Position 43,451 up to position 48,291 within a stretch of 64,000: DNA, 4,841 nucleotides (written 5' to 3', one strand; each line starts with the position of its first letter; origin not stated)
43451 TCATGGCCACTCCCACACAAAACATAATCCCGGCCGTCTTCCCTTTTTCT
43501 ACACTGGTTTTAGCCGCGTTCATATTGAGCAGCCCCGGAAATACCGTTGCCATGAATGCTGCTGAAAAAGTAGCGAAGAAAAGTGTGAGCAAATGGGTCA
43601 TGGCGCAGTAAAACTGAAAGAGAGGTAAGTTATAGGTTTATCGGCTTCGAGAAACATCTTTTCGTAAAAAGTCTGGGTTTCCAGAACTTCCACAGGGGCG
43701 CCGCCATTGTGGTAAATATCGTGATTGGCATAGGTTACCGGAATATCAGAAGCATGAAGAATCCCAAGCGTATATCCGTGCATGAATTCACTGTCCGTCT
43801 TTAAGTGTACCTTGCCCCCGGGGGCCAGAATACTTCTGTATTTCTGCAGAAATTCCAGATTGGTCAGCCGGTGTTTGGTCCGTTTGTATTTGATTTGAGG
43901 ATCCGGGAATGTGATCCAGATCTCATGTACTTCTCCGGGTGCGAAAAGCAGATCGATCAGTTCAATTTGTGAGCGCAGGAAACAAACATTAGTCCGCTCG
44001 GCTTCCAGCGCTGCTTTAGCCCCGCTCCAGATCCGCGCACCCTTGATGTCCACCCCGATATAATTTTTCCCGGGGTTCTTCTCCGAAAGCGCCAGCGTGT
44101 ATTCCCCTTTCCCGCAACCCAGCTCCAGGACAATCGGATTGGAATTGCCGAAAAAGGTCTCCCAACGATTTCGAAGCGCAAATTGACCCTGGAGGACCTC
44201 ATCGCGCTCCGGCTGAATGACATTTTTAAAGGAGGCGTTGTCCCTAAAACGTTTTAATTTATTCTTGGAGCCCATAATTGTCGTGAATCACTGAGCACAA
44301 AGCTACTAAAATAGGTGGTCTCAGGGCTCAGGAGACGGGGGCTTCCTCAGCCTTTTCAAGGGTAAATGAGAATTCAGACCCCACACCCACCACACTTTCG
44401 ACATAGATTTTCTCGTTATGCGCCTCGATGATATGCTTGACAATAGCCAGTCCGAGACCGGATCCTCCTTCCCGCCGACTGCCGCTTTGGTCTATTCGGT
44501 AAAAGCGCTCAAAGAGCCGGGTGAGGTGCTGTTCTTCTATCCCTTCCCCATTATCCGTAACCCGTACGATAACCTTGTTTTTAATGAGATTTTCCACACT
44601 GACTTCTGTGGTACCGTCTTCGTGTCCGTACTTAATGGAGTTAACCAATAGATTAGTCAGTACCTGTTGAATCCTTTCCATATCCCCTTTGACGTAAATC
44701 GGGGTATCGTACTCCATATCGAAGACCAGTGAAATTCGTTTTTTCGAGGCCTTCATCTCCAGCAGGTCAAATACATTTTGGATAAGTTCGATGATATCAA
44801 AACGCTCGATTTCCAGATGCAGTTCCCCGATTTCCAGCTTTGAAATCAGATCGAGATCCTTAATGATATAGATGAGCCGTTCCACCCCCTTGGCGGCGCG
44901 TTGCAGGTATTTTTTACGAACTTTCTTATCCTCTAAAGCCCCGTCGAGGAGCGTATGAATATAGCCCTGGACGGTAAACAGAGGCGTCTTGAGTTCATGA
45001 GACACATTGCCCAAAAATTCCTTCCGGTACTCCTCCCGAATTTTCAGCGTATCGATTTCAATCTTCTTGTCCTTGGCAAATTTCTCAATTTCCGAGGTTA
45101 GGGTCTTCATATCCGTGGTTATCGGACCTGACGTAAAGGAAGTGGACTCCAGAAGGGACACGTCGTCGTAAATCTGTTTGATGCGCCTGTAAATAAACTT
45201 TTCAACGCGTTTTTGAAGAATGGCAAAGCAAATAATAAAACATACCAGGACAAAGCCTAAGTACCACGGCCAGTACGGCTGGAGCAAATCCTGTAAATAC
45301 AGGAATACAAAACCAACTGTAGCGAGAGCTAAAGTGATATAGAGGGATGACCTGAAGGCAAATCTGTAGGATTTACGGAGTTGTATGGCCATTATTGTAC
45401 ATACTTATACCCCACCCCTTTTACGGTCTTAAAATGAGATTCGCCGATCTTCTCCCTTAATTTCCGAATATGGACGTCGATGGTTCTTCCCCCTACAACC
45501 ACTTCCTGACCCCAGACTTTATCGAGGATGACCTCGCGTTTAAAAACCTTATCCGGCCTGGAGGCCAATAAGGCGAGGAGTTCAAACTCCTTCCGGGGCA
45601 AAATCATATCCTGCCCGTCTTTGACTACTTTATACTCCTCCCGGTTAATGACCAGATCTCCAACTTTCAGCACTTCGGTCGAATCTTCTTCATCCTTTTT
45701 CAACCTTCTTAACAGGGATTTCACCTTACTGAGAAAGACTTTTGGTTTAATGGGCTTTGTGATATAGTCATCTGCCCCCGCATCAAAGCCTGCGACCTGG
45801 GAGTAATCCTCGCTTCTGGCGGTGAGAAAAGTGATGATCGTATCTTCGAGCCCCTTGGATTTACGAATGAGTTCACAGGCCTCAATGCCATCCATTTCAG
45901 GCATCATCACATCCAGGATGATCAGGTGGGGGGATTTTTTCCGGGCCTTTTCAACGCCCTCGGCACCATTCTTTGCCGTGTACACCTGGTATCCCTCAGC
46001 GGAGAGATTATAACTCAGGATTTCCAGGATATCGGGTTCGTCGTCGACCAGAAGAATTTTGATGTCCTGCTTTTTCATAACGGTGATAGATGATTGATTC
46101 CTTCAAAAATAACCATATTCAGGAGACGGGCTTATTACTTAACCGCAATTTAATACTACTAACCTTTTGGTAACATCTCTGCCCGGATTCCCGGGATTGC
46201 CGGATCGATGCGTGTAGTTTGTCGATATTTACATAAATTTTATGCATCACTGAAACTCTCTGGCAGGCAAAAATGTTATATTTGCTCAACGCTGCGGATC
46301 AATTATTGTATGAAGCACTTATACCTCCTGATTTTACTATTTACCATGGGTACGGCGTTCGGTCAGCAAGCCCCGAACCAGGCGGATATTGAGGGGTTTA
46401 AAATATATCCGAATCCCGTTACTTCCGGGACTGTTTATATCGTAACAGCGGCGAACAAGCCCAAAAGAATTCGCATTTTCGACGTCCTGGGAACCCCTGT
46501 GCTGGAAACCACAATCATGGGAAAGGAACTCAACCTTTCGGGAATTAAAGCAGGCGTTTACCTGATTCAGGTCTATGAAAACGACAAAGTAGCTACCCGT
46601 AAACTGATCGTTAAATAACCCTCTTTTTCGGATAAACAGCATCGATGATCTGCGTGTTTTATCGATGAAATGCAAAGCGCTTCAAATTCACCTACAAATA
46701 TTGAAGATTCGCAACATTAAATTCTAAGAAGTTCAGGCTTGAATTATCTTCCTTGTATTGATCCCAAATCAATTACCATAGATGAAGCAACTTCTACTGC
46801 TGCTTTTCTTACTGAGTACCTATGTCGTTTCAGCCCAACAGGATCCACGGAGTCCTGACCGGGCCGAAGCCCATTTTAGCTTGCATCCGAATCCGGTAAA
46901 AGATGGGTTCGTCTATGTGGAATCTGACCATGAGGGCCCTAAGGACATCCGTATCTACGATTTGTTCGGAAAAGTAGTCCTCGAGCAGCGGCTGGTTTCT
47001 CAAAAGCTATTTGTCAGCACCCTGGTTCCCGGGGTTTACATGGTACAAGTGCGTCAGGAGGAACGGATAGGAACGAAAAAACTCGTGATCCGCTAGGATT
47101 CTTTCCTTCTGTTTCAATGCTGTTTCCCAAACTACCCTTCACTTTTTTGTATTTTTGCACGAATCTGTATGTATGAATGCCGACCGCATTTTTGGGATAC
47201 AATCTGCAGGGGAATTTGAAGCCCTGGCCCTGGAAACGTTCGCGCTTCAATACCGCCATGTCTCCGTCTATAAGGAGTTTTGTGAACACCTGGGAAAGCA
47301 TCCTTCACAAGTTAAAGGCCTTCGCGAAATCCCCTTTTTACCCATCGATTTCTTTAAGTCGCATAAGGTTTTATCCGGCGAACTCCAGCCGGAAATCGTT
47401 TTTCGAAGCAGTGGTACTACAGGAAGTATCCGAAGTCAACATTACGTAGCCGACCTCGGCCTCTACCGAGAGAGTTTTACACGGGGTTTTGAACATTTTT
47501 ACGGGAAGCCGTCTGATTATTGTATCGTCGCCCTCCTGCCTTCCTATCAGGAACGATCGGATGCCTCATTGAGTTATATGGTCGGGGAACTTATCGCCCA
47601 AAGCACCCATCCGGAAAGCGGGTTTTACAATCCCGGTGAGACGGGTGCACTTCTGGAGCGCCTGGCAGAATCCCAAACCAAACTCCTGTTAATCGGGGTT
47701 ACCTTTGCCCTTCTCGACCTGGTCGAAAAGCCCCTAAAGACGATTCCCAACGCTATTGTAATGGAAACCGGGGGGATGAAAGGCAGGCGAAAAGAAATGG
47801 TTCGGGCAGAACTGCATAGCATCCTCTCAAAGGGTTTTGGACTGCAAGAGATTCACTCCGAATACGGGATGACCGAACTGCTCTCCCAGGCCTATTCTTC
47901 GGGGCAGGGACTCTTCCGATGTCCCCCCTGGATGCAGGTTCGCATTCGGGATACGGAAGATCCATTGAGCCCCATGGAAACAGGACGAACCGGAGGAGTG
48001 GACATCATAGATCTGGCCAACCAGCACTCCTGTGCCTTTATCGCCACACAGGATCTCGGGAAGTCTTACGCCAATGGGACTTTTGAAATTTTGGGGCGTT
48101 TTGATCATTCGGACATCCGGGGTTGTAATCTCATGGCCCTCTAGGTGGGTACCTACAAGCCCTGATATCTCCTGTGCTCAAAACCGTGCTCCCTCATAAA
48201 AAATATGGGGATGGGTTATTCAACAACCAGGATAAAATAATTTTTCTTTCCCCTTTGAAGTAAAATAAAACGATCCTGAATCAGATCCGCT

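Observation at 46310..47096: Two tandem T9SS substrates that are almost nothing but signal peptide + CTD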

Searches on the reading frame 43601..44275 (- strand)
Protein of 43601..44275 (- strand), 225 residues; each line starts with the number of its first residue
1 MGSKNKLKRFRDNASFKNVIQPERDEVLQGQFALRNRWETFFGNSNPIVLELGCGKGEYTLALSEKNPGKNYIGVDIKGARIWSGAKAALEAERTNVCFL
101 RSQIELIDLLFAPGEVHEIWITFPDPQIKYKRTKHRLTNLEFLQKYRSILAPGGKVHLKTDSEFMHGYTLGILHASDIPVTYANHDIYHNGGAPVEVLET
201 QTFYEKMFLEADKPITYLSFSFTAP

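Call 44: search_protein_families(library=pfam, proteins=[window:43601-44275:-], max_evalue=0.00001)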
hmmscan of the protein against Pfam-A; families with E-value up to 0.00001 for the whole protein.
window:43601-44275:- (225 aa): 4 families
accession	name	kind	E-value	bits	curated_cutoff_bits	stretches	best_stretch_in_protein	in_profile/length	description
PF02390.23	Methyltransf_4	-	1.7e-30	106.2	24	1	46-216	2-171/173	Putative methyltransferase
PF13847.12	Methyltransf_31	-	1.2e-07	31.9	27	1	46-122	4-80/145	Methyltransferase domain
PF08242.18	Methyltransf_12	-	6.3e-07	30.5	30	1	50-109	1-58/98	Methyltransferase domain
PF13649.12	Methyltransf_25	-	7.3e-07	30.2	27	1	49-124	1-73/97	Methyltransferase domain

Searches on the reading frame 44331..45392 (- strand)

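Call 44: search_protein_families(library=pfam, proteins=[window:44331-45392:-], max_evalue=0.00001)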
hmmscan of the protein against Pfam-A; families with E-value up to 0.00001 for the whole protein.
window:44331-45392:- (354 aa): 2 families
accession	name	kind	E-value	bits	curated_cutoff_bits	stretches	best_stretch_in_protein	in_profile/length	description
PF02518.31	HATPase_c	-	9.1e-29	100.6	26.4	1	236-347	1-109/111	Histidine kinase-, DNA gyrase B-, and HSP90-like ATPase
PF00512.31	HisKA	-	5.2e-14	52.5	26.9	1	123-187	2-64/66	His Kinase A (phospho-acceptor) domain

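Call 45: search_protein_families(library=ncbifam, proteins=[window:44331-45392:-], max_evalue=0.00001)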
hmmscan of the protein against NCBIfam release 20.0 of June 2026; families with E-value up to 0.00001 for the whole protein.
window:44331-45392:- (354 aa): 80 families (the best 25 are shown)
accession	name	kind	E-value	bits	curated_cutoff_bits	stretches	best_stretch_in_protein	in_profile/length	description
NF046044.1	PnpS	equivalog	1.8e-72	244.6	400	1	113-345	160-389/390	two-component system histidine kinase PnpS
TIGR02966.1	phoR_proteo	equivalog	2.2e-69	234.1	334.2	1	113-345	104-333/333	phosphate regulon sensor histidine kinase PhoR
NF033092.0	HK_WalK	equivalog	2.7e-66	224.4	725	1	120-345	369-592/594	cell wall metabolism sensor histidine kinase WalK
NF047874.1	MASE3_PAS_HK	subfamily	1.2e-50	173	560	1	103-347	378-625/655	MASE3 domain-containing sensor histidine kinase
TIGR02956.1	TMAO_torS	equivalog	8.5e-50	169.8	676.5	1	124-349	465-684/967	TMAO reductase system sensor histidine kinase/response regulator TorS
NF008318.0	PRK11107.1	equivalog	8.1e-49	166.5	890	1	123-346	293-517/920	two-component sensor histidine kinase BarA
NF041735.1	hist_kin_RppB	equivalog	1.7e-48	165.5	400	1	123-345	214-437/438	two-component system sensor histidine kinase RppB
NF008235.0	PRK11006.1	equivalog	3.5e-48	164.6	390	1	115-347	196-423/431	phosphate regulon sensor histidine kinase PhoR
NF033093.1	HK_VicK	exception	1.6e-45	155.6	680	1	120-347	206-435/448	cell wall metabolism sensor histidine kinase VicK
NF053855.1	HisKinPhoRBctds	equivalog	4.8e-45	154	500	1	120-347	358-583/583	two-component system sensor histidine kinase PhoR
NF012163.2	BaeS_SmeS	equivalog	4.3e-44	151.2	500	1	86-332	202-443/457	sensor histidine kinase efflux regulator BaeS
NF033091.0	HK_VanS_ACDEFG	equivalog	4.7e-44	150.6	400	1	47-333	3-281/293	vancomycin resistance histidine kinase VanS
NF007837.0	PRK10549.1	equivalog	1.4e-43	149.3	603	1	86-335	202-446/466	envelope stress sensor histidine kinase BaeS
NF012226.0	AdeS_HK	equivalog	7.5e-42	143.7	500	1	43-345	61-351/353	two-component sensor histidine kinase AdeS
NF040691.1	MtrAB_MtrB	equivalog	9.6e-42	143.6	450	1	94-351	242-496/507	MtrAB system histidine kinase MtrB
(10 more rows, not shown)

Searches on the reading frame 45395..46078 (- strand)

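Call 44: search_protein_families(library=pfam, proteins=[window:45395-46078:-], max_evalue=0.00001)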
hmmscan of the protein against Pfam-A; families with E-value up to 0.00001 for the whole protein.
window:45395-46078:- (228 aa): 2 families
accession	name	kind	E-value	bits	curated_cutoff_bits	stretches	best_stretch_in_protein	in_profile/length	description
PF00072.30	Response_reg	-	5.9e-29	100.9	30.2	1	8-119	1-110/111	Response regulator receiver domain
PF00486.34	Trans_reg_C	-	3.3e-22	78.8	26.2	1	155-225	1-76/77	Transcriptional regulatory protein, C terminal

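Call 45: search_protein_families(library=ncbifam, proteins=[window:45395-46078:-], max_evalue=0.00001)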
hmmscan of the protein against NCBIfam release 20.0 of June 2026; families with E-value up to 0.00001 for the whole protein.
window:45395-46078:- (228 aa): 91 families (the best 25 are shown)
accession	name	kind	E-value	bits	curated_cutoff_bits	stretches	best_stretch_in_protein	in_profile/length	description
NF053854.1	RespRegPhoBBctds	equivalog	1.1e-62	211.3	270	1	8-226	1-222/225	two-component system response regulator PhoB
TIGR02154.1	PhoB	equivalog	2.2e-61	207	296.2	1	7-226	4-225/226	phosphate regulon transcriptional regulator PhoB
NF040689.1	MtrAB_MtrA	equivalog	1e-57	195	300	1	8-225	1-217/219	MtrAB system response regulator MtrA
NF040534.1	resp_reg_YycF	equivalog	1.9e-55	187.6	340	1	7-224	2-225/231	response regulator YycF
NF041733.1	resp_reg_CseB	equivalog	3.1e-54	183.7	350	1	7-227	2-227/228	two-component system response regulator CseB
NF045944.1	ResRegRpaBCyano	equivalog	1.5e-53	181.5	330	1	9-225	1-226/229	response regulator transcription factor RpaB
NF033120.0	vanR_FM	exception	1.2e-51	175.6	460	1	4-226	2-229/231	vancomycin resistance response regulator transcription factor, VanR-F/VanR-M family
NF008296.0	PRK11083.1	equivalog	4.5e-51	173.4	273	1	5-226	3-225/228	two-component system response regulator CreB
NF000402.1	vanR-B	exception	2.2e-47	161.3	480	1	6-226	3-216/219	vancomycin resistance response regulator transcription factor VanR-B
NF007982.1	PRK10710.1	equivalog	1e-46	159.5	380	1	3-226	5-227/235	envelope stress response regulator BaeR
NF033117.2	vanR_ACDEGLN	exception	3.2e-46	157.7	350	1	8-225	1-224/226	VanR-ABDEGLN family response regulator transcription factor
TIGR01387.1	cztR_silR_copR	subfamily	6.7e-45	153.4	279.2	1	8-225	1-217/218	heavy metal response regulator transcription factor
NF007546.0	PRK10161.1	equivalog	6.1e-42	143.7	471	1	7-226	4-225/229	phosphate response regulator transcription factor PhoB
NF041209.1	resp_regPieR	equivalog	4.7e-41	140.9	450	1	6-226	1-227/231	two component system response regulator PieR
NF051850.1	RespRegRprY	equivalog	1.8e-40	138.8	370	1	4-227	3-227/234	response regulator transcription factor RprY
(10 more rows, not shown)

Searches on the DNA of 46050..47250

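Call 77: search_rna_families(source=window, start=46050, end=47250, threshold=evalue, max_evalue=1)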
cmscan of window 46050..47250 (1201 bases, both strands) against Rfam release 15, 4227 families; matches with E-value up to 1: 0.
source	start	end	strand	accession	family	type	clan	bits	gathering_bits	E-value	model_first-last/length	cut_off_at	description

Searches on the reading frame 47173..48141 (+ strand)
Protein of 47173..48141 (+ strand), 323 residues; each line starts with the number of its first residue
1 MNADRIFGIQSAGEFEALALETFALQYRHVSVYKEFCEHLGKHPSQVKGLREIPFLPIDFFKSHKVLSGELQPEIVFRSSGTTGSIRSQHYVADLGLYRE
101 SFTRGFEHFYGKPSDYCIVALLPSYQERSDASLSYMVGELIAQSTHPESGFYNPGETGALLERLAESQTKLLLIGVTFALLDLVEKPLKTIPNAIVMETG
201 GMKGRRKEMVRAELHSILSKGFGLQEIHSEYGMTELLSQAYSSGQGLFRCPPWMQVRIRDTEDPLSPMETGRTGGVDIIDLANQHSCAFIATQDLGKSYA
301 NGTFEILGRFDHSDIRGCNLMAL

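Call 44: search_protein_families(library=pfam, proteins=[window:47173-48141:+], max_evalue=0.00001)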
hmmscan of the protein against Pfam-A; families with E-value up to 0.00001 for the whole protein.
window:47173-48141:+ (323 aa): 1 family
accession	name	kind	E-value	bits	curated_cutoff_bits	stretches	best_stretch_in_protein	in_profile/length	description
PF04443.18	LuxE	-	7e-14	51.9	24.9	1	15-320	38-384/391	Acyl-protein synthetase, LuxE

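Call 45: search_protein_families(library=ncbifam, proteins=[window:47173-48141:+], max_evalue=0.00001)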
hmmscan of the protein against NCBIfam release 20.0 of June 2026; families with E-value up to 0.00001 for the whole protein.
window:47173-48141:+ (323 aa): 1 family
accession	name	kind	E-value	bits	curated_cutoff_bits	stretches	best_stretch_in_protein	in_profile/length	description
NF052244.1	LCFA_lig_LuxE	equivalog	4.7e-13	48.8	550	0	190-320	219-360/367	long-chain-fatty-acid--protein ligase LuxE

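Call 92: search_solved_structures(query=window:47173-48141:+, max_evalue=0.01)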
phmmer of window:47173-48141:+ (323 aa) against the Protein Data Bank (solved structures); distinct sequences matched with E-value up to 0.01: 1.
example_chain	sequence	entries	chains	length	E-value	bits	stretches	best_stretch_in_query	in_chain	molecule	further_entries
7xc6_E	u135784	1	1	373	9.1e-12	47.8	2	195-320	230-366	LuxE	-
